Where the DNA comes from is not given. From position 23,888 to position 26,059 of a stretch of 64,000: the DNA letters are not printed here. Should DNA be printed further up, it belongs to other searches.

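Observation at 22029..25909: Two convergent, paralogous Wzy_C-like + TPR membrane proteins with stops 8 nt apart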

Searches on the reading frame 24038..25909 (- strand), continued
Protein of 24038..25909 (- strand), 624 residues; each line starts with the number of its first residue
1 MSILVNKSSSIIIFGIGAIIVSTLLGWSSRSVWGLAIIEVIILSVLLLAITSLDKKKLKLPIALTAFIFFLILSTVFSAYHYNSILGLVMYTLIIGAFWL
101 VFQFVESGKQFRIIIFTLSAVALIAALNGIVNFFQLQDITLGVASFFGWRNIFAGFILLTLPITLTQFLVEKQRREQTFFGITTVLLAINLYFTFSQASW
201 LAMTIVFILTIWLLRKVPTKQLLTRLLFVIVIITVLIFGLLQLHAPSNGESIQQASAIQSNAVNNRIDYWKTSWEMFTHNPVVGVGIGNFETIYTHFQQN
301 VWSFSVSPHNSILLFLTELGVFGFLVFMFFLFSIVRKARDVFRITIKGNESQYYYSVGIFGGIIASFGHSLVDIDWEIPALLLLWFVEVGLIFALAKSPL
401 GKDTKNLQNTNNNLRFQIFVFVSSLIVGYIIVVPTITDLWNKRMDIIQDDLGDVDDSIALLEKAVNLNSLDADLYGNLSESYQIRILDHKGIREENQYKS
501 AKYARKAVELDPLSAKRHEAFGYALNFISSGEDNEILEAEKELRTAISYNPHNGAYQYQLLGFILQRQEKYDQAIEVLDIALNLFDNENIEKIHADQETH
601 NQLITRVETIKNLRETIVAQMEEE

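Call 72: search_solved_structures(query=A3, max_evalue=0.01, show_alignments=3)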
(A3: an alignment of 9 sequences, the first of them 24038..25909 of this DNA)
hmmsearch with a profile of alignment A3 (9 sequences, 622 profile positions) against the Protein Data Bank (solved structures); distinct sequences matched with E-value up to 0.01: 17.
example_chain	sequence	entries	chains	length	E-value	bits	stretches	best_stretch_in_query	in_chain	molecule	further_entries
9qhb_A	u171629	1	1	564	7.8e-20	73.9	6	451-583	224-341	Engineered tetratricopeptide repeat protein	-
8bu0_A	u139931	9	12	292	2.9e-14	55.5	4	450-583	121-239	Consensus tetratricopeptide repeat protein | Crystal structure of an 8-repeat consensus TPR superhelix with Zinc. | Monomer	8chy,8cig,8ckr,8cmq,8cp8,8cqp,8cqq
9qhc_A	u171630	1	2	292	4.5e-12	48.2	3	451-583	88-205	Engineered tetratricopeptide repeat protein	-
9gzg_A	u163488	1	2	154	6.9e-11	44.3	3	444-523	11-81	Engineered CTPR protein with glutamic acids for conductivity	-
7tpg_B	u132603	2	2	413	7.5e-07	31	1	155-395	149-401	Putative cell surface polysaccharide polymerase/ligase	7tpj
7obi_A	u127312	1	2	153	1.1e-06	30.4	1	445-586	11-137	CTPR-rv4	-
2fo7_A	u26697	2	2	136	3.6e-06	28.7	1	450-583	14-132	SYNTHETIC CONSENSUS TPR PROTEIN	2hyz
8ch0_A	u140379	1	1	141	4.8e-06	28.3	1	449-583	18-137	Consensus tetratricopeptide repeat protein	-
5fzq_A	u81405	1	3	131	7.6e-06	27.7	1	493-589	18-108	DESIGNED TPR PROTEIN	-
5fzr_A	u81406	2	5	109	1.2e-05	27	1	493-587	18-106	DESIGNED TPR PROTEIN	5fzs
1na0_A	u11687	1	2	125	3.1e-05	25.6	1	495-588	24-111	designed protein CTPR3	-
2wqh_A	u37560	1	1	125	0.00089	20.8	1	495-591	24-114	CTPR3Y3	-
1na3_A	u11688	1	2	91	0.0011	20.6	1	449-523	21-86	designed protein CTPR2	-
5hrz_A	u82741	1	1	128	0.0013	20.3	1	448-523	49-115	TPR domain protein 1na0C3_3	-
6v8e_A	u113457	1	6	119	0.0028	19.2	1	450-523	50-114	Designed protein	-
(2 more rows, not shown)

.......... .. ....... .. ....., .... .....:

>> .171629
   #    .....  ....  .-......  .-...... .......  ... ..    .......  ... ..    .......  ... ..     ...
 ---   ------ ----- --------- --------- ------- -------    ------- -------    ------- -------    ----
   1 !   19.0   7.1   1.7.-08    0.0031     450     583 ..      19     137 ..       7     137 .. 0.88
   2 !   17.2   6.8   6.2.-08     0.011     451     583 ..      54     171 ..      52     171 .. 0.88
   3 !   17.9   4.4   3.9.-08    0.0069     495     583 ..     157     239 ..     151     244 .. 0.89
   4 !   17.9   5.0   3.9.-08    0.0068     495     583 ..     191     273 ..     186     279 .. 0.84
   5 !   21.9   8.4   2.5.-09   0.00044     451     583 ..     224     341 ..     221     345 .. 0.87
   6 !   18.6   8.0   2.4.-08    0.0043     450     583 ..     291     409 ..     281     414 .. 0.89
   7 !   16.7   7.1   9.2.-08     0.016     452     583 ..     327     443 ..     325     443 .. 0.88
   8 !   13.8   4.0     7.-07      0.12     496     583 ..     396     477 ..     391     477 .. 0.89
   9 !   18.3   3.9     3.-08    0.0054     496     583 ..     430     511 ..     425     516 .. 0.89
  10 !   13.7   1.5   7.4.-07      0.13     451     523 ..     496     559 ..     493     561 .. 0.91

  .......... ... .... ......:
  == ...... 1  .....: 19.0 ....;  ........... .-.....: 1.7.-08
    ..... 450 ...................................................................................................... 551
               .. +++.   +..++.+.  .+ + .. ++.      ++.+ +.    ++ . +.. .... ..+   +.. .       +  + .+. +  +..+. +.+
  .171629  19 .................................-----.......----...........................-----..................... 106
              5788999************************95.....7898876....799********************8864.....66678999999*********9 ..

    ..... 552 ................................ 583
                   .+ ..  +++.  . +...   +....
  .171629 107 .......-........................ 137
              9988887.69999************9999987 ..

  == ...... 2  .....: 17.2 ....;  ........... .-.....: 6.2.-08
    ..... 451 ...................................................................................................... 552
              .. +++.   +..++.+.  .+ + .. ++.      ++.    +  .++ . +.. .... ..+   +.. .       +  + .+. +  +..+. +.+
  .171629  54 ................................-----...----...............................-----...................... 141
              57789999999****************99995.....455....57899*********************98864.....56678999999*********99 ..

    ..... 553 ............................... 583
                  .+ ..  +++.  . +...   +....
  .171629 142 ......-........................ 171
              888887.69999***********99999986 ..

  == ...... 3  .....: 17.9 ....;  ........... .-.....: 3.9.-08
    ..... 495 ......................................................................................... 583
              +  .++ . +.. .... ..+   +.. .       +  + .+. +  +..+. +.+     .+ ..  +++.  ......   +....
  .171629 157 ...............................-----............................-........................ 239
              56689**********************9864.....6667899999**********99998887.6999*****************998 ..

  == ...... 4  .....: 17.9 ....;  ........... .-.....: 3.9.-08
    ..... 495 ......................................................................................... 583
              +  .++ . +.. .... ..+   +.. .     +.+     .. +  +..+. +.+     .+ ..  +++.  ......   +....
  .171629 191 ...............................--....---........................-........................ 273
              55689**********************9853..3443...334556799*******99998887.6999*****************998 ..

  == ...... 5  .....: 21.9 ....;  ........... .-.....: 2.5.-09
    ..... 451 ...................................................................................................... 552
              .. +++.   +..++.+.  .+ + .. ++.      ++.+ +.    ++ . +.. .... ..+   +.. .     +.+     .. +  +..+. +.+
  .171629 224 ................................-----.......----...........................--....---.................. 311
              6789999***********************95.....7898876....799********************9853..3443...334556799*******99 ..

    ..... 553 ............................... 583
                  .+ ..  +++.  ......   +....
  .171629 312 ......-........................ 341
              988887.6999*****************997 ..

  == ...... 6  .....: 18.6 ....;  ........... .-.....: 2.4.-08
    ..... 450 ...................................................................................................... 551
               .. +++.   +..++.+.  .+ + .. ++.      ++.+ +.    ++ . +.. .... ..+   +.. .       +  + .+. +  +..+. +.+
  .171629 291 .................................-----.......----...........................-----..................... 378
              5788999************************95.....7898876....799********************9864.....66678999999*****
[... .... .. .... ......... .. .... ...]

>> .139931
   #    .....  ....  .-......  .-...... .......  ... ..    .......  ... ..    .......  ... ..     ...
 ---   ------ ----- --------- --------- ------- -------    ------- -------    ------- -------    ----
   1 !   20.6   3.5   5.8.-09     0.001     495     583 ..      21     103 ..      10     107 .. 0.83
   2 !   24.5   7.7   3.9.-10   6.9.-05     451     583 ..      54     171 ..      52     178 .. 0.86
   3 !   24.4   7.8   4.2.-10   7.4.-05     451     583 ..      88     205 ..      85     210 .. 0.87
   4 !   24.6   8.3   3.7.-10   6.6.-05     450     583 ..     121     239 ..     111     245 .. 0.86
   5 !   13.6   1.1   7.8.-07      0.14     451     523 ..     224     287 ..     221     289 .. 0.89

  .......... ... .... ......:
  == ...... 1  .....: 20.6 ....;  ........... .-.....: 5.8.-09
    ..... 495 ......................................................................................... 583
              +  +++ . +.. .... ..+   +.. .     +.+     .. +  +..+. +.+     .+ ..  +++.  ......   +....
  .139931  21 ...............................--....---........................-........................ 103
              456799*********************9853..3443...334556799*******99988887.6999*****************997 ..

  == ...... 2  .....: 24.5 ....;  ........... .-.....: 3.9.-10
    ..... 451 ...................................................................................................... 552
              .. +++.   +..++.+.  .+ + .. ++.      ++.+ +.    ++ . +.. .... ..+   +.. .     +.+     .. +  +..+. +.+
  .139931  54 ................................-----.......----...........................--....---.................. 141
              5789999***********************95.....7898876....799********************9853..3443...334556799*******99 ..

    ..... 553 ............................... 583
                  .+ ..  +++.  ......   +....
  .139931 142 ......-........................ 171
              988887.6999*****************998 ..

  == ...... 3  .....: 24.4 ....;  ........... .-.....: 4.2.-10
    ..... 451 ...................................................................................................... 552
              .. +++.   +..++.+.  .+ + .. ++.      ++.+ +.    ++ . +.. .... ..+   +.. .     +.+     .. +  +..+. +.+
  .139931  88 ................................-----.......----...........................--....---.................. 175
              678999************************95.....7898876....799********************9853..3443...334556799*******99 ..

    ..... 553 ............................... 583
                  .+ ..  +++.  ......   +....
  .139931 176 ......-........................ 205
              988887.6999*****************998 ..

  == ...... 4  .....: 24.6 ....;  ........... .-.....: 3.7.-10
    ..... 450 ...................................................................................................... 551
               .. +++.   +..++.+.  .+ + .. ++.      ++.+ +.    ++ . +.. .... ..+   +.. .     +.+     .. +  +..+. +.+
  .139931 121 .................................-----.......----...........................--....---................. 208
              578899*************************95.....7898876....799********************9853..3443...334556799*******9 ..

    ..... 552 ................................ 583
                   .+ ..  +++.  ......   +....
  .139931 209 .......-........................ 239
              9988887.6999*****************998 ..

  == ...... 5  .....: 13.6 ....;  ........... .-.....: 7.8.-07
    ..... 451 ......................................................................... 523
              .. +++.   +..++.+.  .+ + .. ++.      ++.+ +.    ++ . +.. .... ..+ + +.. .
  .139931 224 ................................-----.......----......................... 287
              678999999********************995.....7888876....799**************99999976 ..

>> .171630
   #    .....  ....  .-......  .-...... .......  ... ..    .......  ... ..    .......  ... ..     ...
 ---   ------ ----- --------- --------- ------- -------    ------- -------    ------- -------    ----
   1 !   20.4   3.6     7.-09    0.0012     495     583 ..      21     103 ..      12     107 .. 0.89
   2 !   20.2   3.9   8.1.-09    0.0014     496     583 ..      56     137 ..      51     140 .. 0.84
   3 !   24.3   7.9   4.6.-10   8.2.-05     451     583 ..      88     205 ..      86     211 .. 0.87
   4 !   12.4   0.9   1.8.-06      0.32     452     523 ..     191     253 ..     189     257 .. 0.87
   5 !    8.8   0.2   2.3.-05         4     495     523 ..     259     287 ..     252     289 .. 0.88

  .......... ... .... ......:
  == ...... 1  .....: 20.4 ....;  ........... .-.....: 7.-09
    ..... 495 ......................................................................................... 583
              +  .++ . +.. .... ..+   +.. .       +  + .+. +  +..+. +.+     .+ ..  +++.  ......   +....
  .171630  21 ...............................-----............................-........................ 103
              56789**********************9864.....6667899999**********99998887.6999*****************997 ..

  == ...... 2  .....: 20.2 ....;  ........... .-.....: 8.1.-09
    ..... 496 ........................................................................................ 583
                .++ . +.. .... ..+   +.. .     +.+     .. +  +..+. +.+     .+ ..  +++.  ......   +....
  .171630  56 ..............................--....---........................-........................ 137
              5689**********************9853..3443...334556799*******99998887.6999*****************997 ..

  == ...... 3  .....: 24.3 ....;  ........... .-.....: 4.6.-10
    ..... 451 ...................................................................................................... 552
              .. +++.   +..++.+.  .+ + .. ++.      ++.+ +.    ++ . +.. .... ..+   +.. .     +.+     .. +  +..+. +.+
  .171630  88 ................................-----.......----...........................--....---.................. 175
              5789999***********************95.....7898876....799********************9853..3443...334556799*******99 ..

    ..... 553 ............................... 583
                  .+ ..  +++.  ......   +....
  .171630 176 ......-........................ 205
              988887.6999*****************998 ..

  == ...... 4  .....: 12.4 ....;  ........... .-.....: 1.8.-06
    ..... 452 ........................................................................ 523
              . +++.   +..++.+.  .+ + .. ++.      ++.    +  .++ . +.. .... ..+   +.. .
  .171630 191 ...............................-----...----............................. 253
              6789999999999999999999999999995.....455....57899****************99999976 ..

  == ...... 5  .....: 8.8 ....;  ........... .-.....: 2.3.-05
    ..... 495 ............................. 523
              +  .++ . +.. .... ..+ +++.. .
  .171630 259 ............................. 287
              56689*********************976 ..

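Call 80: search_protein_families(library=pfam, proteins=[window:24038-25909:-], max_evalue=10)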
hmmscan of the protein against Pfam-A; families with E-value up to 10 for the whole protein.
window:24038-25909:- (624 aa): 13 families
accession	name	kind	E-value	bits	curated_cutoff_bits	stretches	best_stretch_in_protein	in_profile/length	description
PF04932.20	Wzy_C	-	1.3e-19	70.9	31.7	1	183-328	2-149/149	O-Antigen ligase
PF07719.23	TPR_2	-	8.6e-07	29.1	27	1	557-587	3-33/34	Tetratricopeptide repeat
PF13181.12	TPR_8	-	3e-05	24.3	25.7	2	558-581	4-27/34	Tetratricopeptide repeat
PF23914.1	TPR_CcmH_CycH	-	4.7e-05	23.7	42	1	502-588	70-154/158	Cytochrome c-type biogenesis protein H TPR domain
PF14559.12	TPR_19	-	0.00035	21.3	25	1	537-587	8-57/68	Tetratricopeptide repeat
PF13431.12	TPR_17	-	0.00037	21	24.4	2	544-576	3-34/34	Tetratricopeptide repeat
PF13424.12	TPR_12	-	0.00089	19.8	30.1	1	560-586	8-34/77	Tetratricopeptide repeat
PF13428.12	TPR_14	-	0.0015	19.4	23.5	1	558-586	4-32/44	Tetratricopeptide repeat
PF13432.12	TPR_16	-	0.0023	18.8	32.7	1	537-582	14-58/65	Tetratricopeptide repeat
PF00515.34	TPR_1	-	0.0093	16.2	27.8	1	556-583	2-29/34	Tetratricopeptide repeat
PF13414.12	TPR_11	-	0.011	15.8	26.8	1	450-482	6-38/42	TPR repeat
PF13176.12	TPR_7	-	0.049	14.2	27.9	1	560-583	4-27/36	Tetratricopeptide repeat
PF07720.18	TPR_3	-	0.12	13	20.7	1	561-587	7-33/34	Tetratricopeptide repeat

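Call 88: find_homologous_proteins(query=A5, max_evalue=1e-20)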
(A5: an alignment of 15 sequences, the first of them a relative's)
Query A5 (15 sequences) (617 aa, profile of the alignment): 44 proteins with E <= 1e-20 among 8000 candidates.
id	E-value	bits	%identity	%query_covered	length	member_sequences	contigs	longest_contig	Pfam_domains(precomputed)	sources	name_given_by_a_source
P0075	2.1e-215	735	100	100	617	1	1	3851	PF04932.21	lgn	-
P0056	2.2e-191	656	48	99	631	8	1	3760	PF04932.21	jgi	-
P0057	1.1e-186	640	45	99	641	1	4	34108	PF04932.21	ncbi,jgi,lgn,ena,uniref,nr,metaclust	ncbi:MAG: hypothetical protein COY66_01635 [Candidatus Kerfeldbacteria bacterium CG_4_10_14_0_8_um_f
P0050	3.4e-182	625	43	99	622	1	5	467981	PF13414.13,PF00515.35,PF13181.13,PF07719.24,PF04932.21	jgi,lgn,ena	jgi:O-antigen ligase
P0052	2.9e-180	619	42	99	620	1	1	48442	PF13431.13,PF21033.5,PF07719.24,PF04932.21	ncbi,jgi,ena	ncbi:MAG: O-antigen ligase family protein [Patescibacteria group bacterium]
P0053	3.5e-178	612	41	99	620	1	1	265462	PF13431.13,PF23914.2,PF21033.5,PF07719.24,PF04932.21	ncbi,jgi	ncbi:MAG: O-antigen ligase family protein [Patescibacteria group bacterium]|jgi:O-antigen ligase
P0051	4.2e-178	612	41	99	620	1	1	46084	PF13431.13,PF23914.2,PF21033.5,PF07719.24,PF04932.21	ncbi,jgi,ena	ncbi:MAG: O-antigen ligase family protein [Patescibacteria group bacterium]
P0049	6.2e-178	611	41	98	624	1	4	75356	PF07719.24,PF04932.21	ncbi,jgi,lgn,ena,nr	ncbi:O-antigen ligase family protein [Patescibacteria group bacterium]|nr:O-antigen ligase family pr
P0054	7.7e-178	611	42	99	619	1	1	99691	PF13431.13,PF04932.21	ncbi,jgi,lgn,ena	ncbi:MAG: O-antigen ligase family protein [Patescibacteria group bacterium]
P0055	2.7e-168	580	41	98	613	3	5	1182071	PF13414.13,PF04932.21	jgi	jgi:tetratricopeptide (TPR) repeat protein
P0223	2.8e-44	170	29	7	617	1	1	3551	PF14559.13,PF13431.13,PF23914.2,PF17874.8,PF00515.35,PF13424.13,PF13432.13,PF13428.13,PF13181.13,PF07719.24,PF04932.21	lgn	-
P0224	2.2e-43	167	23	71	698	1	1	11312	PF13431.13,PF13414.13,PF13176.13,PF13428.13,PF14559.13,PF24575.2,PF00515.35,PF13424.13,PF21033.5,PF13432.13,PF13181.13,PF07719.24,PF13174.13,PF04932.21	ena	-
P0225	6.5e-42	162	25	40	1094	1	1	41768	PF13431.13,PF00515.35,PF13424.13,PF13181.13,PF07719.24,PF04932.21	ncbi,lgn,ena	-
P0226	9.5e-40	155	24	91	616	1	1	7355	PF13431.13,PF23914.2,PF13414.13,PF13428.13,PF13374.13,PF14559.13,PF17874.8,PF00515.35,PF13424.13,PF13432.13,PF13181.13,PF07719.24,PF04932.21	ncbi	-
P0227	3.4e-34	137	23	88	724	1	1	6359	PF13431.13,PF04932.21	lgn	-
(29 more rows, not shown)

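Call 89: find_encoding_contigs(protein=P0075, flank=4000, max_places=2)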
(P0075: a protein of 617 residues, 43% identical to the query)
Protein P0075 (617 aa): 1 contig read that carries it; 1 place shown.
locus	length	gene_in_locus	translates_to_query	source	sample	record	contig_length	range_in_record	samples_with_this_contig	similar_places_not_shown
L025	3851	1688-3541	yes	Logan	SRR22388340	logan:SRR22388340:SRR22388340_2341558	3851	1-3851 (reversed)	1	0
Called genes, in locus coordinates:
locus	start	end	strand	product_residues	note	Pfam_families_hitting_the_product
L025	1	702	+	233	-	?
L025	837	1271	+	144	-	PF01909:NTP_transf_2, PF18765:Polbeta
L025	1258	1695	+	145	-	PF01934:HepT-like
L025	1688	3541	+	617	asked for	PF04932:Wzy_C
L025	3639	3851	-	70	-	?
